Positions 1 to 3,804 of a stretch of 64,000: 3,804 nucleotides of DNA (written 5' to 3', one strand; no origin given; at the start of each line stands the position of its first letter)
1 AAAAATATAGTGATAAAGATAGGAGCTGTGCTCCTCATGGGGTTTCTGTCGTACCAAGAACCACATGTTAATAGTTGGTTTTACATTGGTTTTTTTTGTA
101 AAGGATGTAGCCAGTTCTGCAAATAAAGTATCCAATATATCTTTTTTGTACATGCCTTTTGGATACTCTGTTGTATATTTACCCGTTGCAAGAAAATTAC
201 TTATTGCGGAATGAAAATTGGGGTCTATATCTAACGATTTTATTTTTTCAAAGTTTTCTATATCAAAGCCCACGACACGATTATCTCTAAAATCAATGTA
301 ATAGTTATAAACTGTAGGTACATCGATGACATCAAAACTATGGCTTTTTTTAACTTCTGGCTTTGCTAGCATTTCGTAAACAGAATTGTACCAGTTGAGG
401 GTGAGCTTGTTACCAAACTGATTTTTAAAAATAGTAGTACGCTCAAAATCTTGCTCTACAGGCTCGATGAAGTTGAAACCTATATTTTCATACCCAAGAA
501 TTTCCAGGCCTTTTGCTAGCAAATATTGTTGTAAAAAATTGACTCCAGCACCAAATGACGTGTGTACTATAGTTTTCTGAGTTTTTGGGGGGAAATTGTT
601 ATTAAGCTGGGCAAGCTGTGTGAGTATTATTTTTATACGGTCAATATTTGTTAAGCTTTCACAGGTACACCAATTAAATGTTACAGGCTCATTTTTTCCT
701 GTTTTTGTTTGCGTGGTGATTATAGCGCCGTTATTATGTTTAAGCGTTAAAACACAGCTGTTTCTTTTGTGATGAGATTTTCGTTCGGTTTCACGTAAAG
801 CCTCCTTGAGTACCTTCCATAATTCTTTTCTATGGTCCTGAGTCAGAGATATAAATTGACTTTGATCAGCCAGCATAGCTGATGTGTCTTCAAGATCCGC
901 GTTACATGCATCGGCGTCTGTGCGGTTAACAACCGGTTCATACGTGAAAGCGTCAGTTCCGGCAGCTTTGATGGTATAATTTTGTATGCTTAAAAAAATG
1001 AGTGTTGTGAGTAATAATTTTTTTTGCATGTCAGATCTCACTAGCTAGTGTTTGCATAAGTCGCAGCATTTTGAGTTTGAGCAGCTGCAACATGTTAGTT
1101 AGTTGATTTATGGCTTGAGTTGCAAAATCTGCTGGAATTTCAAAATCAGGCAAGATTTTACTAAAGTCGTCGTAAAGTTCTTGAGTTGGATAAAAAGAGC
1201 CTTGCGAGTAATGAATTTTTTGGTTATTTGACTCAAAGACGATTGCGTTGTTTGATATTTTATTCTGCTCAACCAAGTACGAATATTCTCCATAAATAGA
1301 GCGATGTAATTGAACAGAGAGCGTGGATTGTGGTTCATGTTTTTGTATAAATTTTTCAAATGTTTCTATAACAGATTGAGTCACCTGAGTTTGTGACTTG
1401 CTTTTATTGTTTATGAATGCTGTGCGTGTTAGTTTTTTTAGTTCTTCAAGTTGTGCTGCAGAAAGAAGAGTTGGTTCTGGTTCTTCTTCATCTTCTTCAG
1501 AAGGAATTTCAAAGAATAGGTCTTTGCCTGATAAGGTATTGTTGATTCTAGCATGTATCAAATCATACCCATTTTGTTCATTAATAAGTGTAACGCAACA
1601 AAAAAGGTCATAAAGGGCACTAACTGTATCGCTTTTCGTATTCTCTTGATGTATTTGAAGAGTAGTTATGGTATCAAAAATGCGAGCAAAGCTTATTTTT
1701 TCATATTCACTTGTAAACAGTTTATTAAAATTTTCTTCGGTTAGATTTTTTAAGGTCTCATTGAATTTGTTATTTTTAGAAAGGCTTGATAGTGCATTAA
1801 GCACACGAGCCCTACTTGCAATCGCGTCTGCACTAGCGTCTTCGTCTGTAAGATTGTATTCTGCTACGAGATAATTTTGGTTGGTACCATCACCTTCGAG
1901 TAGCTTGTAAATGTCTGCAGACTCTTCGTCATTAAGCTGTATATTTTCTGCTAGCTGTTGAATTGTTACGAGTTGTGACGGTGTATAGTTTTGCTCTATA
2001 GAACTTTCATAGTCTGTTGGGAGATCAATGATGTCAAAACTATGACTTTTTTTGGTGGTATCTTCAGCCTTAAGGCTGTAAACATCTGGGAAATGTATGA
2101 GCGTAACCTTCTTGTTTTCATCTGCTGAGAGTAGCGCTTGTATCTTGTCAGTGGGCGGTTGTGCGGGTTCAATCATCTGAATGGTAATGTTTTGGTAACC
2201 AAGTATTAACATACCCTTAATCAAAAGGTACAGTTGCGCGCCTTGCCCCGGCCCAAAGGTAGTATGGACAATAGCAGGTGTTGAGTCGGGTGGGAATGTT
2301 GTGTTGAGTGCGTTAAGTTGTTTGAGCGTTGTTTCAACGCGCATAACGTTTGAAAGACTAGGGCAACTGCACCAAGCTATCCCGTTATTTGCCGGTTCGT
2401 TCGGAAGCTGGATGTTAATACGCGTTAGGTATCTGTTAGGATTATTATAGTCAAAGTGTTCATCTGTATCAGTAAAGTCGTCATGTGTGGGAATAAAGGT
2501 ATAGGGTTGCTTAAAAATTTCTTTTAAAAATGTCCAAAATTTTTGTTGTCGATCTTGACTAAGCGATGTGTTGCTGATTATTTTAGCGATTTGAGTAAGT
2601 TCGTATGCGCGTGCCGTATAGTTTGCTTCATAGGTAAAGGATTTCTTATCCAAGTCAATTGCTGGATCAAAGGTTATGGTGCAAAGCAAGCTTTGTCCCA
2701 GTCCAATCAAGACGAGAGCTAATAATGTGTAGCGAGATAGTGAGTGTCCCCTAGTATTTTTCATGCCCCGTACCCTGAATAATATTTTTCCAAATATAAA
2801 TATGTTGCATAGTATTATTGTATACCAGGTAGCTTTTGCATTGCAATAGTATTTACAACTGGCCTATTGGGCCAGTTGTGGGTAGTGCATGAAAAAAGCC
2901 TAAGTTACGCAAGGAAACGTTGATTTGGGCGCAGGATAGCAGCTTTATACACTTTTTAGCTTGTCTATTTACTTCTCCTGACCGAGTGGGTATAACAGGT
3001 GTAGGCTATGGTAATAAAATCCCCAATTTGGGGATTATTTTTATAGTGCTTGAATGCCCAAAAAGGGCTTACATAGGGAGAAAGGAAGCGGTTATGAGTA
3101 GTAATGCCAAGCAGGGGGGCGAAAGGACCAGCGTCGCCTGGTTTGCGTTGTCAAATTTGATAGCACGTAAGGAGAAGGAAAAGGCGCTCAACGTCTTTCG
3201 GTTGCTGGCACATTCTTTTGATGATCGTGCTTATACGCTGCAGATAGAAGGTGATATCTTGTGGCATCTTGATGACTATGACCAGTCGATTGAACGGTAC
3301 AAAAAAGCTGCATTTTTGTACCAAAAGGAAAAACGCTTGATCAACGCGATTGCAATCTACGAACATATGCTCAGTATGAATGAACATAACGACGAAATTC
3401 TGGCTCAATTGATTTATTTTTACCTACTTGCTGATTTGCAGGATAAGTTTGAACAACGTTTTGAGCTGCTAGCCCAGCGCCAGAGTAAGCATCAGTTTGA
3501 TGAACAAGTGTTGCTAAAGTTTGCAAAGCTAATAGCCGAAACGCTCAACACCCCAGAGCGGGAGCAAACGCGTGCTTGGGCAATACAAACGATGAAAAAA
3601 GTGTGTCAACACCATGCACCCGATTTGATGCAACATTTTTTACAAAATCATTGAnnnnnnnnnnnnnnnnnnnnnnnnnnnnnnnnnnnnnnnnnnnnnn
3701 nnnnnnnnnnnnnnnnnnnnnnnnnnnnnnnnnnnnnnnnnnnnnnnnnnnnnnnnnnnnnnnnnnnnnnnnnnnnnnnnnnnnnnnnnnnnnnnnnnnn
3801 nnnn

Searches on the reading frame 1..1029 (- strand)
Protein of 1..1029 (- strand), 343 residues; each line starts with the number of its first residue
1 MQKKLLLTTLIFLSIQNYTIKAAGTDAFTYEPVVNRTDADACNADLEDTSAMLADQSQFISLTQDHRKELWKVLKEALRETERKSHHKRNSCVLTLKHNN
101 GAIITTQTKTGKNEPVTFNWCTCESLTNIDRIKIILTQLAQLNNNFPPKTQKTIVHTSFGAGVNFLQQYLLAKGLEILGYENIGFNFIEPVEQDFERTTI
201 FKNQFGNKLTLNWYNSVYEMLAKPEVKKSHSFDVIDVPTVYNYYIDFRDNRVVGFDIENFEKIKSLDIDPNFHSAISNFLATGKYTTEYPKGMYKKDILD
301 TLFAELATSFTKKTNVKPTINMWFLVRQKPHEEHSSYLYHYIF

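Call 34: find_homologous_proteins(query=window:1-1029:-, max_evalue=0.01)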
Query window:1-1029:- (343 aa): 1 proteins with E <= 0.01 among 1407 candidates.
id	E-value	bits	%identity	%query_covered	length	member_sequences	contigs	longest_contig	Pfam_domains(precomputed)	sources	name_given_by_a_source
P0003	1.2e-229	779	100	100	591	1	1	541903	-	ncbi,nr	ncbi:MAG: hypothetical protein H6679_04435 [Epsilonproteobacteria bacterium]|nr:hypothetical protein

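Call 36: find_encoding_contigs(protein=P0003, flank=10000, max_places=4)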
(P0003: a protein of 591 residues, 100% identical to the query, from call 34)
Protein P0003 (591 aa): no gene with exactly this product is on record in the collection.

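Call 70: search_protein_families(library=ncbifam, proteins=[P0003], max_evalue=1)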
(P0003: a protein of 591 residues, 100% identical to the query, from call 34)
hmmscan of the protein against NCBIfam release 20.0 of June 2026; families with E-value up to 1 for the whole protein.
P0003 (591 aa): 2 families
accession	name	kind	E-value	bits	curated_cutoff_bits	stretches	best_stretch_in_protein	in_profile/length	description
NF033930.1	pneumo_PspA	exception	0.0017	17.2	850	1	515-566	348-396/659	pneumococcal surface protein A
NF008084.0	PRK10819.1-5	equivalog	0.18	11.6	315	1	519-568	66-117/249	TonB system transport protein TonB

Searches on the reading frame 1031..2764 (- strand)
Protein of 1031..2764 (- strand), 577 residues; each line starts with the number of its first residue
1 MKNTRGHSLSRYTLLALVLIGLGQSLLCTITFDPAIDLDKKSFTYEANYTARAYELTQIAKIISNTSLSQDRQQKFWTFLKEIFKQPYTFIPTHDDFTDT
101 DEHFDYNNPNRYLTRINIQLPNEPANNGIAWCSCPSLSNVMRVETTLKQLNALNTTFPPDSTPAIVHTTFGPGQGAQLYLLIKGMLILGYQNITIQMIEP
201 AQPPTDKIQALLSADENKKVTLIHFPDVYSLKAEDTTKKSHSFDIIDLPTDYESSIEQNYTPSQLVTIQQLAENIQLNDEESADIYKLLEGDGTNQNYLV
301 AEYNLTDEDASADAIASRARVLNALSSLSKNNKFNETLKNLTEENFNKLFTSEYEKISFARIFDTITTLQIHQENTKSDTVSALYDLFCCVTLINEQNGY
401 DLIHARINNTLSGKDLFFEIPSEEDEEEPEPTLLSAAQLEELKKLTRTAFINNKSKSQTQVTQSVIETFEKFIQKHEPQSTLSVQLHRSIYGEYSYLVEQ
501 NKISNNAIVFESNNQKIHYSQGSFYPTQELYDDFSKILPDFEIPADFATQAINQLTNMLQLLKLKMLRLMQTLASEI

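Call 5: search_protein_families(library=pfam, proteins=[window:1031-2764:-], max_evalue=1)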
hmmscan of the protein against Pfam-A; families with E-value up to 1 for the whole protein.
window:1031-2764:- (577 aa): 2 families
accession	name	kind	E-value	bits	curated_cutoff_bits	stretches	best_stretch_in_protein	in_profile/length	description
PF13877.11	RPAP3_C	-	0.038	15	23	1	324-382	11-69/92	Potential Monad-binding region of RPAP3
PF08839.17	CDT1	-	0.16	12.7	22.6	0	225-359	58-144/170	DNA replication factor CDT1 like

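Call 21: find_homologous_proteins(query=window:1031-2764:-, max_evalue=0.01)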
Query window:1031-2764:- (577 aa): 1 proteins with E <= 0.01 among 8000 candidates.
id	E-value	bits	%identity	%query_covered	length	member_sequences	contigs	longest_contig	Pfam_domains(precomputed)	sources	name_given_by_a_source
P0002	0.0e+0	1275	100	100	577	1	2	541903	-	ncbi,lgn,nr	ncbi:MAG: hypothetical protein H6679_04440 [Epsilonproteobacteria bacterium]|nr:hypothetical protein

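Call 22: find_encoding_contigs(protein=P0002, flank=10000, max_places=4)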
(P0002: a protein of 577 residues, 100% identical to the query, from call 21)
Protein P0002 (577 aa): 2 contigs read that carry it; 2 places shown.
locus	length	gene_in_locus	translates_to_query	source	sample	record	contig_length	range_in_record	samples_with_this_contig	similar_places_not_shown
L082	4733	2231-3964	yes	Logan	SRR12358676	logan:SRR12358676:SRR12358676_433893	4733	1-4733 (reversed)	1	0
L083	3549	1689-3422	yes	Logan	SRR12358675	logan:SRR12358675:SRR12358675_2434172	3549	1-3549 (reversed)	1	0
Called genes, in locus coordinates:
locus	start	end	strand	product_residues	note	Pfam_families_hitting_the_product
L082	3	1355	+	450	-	?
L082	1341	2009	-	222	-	-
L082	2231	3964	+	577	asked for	-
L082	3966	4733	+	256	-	?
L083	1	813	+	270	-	?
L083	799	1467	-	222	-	-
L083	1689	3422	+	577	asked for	-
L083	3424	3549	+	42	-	?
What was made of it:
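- Tried and rejected: The look-up for P0003 was not on record, and the look-up for p577 returned only short Logan contigs (calls 22, 36).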

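Call 54: search_solved_structures(query=A4, max_evalue=1)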
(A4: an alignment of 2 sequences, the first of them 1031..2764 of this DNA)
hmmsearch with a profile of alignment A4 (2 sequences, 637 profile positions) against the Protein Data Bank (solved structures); distinct sequences matched with E-value up to 1: 14.
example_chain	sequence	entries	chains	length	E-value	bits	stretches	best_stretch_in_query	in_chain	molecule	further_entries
1kf0_A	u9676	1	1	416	0.31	12.4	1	288-368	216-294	Phosphoglycerate Kinase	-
5m1r_A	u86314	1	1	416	0.35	12.2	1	287-368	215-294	Phosphoglycerate kinase 1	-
5m6z_A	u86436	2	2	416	0.43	11.9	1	288-368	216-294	Phosphoglycerate kinase 1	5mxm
5o7d_A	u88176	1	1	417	0.44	11.9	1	288-368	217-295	Phosphoglycerate kinase 1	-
2y3i_A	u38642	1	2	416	0.44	11.9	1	288-368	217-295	PHOSPHOGLYCERATE KINASE 1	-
4axx_A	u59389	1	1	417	0.44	11.9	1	288-368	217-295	PHOSPHOGLYCERATE KINASE 1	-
2wzb_A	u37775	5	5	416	0.44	11.9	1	288-368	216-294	PHOSPHOGLYCERATE KINASE 1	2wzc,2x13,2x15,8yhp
4o33_A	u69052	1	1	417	0.44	11.9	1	288-368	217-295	Phosphoglycerate kinase 1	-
2xe6_A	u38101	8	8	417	0.44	11.9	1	288-368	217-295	PHOSPHOGLYCERATE KINASE 1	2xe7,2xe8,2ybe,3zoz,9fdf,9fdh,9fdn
9ker_A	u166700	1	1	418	0.44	11.9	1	288-368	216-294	Phosphoglycerate kinase 1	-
2x14_A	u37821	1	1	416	0.44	11.9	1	288-368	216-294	PHOSPHOGLYCERATE KINASE 1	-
2wzd_A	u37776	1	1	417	0.44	11.9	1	288-368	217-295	PHOSPHOGLYCERATE KINASE 1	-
2zgv_A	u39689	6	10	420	0.44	11.9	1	288-368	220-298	Phosphoglycerate kinase 1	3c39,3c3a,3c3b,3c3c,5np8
5m3u_A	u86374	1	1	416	0.55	11.6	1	288-368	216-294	Phosphoglycerate kinase 1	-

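Call 62: predict_structure(alignment_id=A4)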
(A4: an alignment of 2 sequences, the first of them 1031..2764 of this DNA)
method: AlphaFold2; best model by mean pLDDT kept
length: 577 residues; sequences in the alignment: 2
mean_pLDDT: 40.0   pTM: 0.37
mean pLDDT of the five models: 40.0, 37.2, 37.2, 34.8, 29.3
residues with pLDDT >= 90: 0; 70-90: 21; 50-70: 94; < 50: 462
segments of 3 or more residues with pLDDT < 50: 1-19, 21-54, 86-137, 169-174, 200-206, 214-217, 226-231, 244-498, 503-577
pLDDT, mean of each block of 10 residues (from residue 1): 39 43 34 28 27 48 64 71 49 32 31 33 31 39 64 65 58 53 75 61 48 53 53 50 43 27 31 40 40 29 30 36 41 40 36 36 39 35 30 28 31 32 33 34 32 27 30 31 27 44 48 35 30 33 35 36 37 33
secondary structure, 60 per line:
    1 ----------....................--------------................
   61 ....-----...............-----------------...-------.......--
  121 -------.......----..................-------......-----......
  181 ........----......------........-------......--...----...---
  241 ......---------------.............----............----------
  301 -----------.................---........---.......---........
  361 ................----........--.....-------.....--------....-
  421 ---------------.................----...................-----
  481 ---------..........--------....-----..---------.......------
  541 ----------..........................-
elements in order: H11-30 H45-64 H70-84 E102-104 E112-118 E128-134 H139-156 E164-169 H175-188 E193-198 H205-212 E220-225 E241-246 H262-274 H279-290 H312-328 H332-339 H343-349 H353-376 H381-388 E391-395 E403-407 E416-419 H436-452 H457-475 H490-499 E508-511 H528-534 H551-576

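Call 65: fold_search(model_id=the predicted structure, library=pdb)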
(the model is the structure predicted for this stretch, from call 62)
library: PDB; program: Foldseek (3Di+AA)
matches with E <= 10: 1216; with E <= 0.001: 0
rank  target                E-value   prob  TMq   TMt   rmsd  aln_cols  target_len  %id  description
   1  8h8p_D                4.7e-03  0.92  0.15  0.23  12.5       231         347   15  Crystal structure of thiomorpholine-carboxylate dehydrogenase from Candida parapsilosis. (released 2023-10-25)
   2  4uy5                  7.4e-03  0.91  0.14  0.23  17.7       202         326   12  Crystal structure of Histidine-specific methyltransferase EgtD from Mycobacterium smegmatis (released 2014-10-08)
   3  3vyw_A                7.8e-03  0.84  0.14  0.24  18.2       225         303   11  Crystal structure of MNMC2 from Aquifex Aeolicus (released 2012-10-17)
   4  3vyw_D                7.8e-03  0.82  0.16  0.27  22.2       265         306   11  Crystal structure of MNMC2 from Aquifex Aeolicus (released 2012-10-17)
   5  8h8p_B                1.5e-02  0.75  0.15  0.22  13.2       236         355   15  Crystal structure of thiomorpholine-carboxylate dehydrogenase from Candida parapsilosis. (released 2023-10-25)
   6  4mpd                  1.9e-02  0.72  0.14  0.23  14.7       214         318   11  Staphyloferrin B precursor biosynthetic enzyme SbnB bound a-ketoglutarate and NAD+ (released 2014-03-05)
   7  8h8p_A                2.0e-02  0.80  0.16  0.24  14.4       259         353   15  Crystal structure of thiomorpholine-carboxylate dehydrogenase from Candida parapsilosis. (released 2023-10-25)
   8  3vyw_B                2.0e-02  0.75  0.15  0.25  17.8       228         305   12  Crystal structure of MNMC2 from Aquifex Aeolicus (released 2012-10-17)
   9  6scy_A                2.1e-02  0.20  0.11  0.18  22.5       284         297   15  U34-tRNA thiolase NcsA from Methanococcus maripaludis with its [4Fe-4S] cluster (released 2020-08-26)
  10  6scy_B                2.5e-02  0.16  0.10  0.16  23.4       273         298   15  U34-tRNA thiolase NcsA from Methanococcus maripaludis with its [4Fe-4S] cluster (released 2020-08-26)
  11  2dg2_A                3.5e-02  0.93  0.14  0.31   9.0       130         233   14  Crystal Structure of Mouse Apolipoprotein A-I Binding Protein (released 2007-03-27)
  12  2aow_A                4.2e-02  0.97  0.17  0.31   8.8       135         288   15  Histamine Methyltransferase (Natural Variant I105) Complexed with the Acetylcholinesterase Inhibitor and Altzheimer's  (released 2005-09-13)
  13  8h8p_C                4.4e-02  0.96  0.16  0.24   8.9       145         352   18  Crystal structure of thiomorpholine-carboxylate dehydrogenase from Candida parapsilosis. (released 2023-10-25)
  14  5fsh_B                4.4e-02  0.28  0.11  0.14  17.4       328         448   13  Crystal structure of Thermus thermophilus Csm6 (released 2016-01-27)
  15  1zkd_A                5.0e-02  0.97  0.15  0.23   3.9       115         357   13  X-Ray structure of the putative protein Q6N1P6 from Rhodopseudomonas palustris at the resolution 2.1 A , Northeast Str (released 2005-05-10)
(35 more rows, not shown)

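Call 70: search_protein_families(library=ncbifam, proteins=[window:1031-2764:-], max_evalue=1)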
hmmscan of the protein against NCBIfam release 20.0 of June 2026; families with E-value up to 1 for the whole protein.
window:1031-2764:- (577 aa): 1 family
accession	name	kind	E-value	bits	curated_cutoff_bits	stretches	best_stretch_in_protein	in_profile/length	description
NF041924.1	QatB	equivalog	0.013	15.4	100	1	308-384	63-137/179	Qat anti-phage system associated protein QatB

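Call 74: find_related_loci(query=A4, collection=viral_contigs, flank=3000)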
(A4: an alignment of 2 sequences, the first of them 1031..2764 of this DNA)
Query A4 (577 aa) in viral_contigs; peptide patterns used: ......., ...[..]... (x = any residue, [..] = any of these).
188 stretches matched a pattern, but none encodes a relative of the query by tblastn (E <= 1e-3).

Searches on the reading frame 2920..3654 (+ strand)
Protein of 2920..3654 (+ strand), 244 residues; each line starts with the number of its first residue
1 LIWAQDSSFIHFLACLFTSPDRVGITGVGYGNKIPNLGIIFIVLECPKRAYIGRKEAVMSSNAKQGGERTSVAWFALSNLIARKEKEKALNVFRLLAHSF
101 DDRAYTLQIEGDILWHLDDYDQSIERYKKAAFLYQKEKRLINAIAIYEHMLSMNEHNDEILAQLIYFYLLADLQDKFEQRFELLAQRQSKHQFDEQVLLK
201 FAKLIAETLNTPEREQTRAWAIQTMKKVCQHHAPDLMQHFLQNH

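Call 57: search_protein_families(library=pfam, proteins=[window:2920-3654:+], max_evalue=0.001)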
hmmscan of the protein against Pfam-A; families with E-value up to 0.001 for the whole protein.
window:2920-3654:+ (244 aa): 2 families
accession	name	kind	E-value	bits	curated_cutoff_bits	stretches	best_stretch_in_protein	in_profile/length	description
PF13181.12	TPR_8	-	0.00056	20.3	25.7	0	110-130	7-27/34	Tetratricopeptide repeat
PF13424.12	TPR_12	-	0.00067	20.2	30.1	0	82-130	22-71/77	Tetratricopeptide repeat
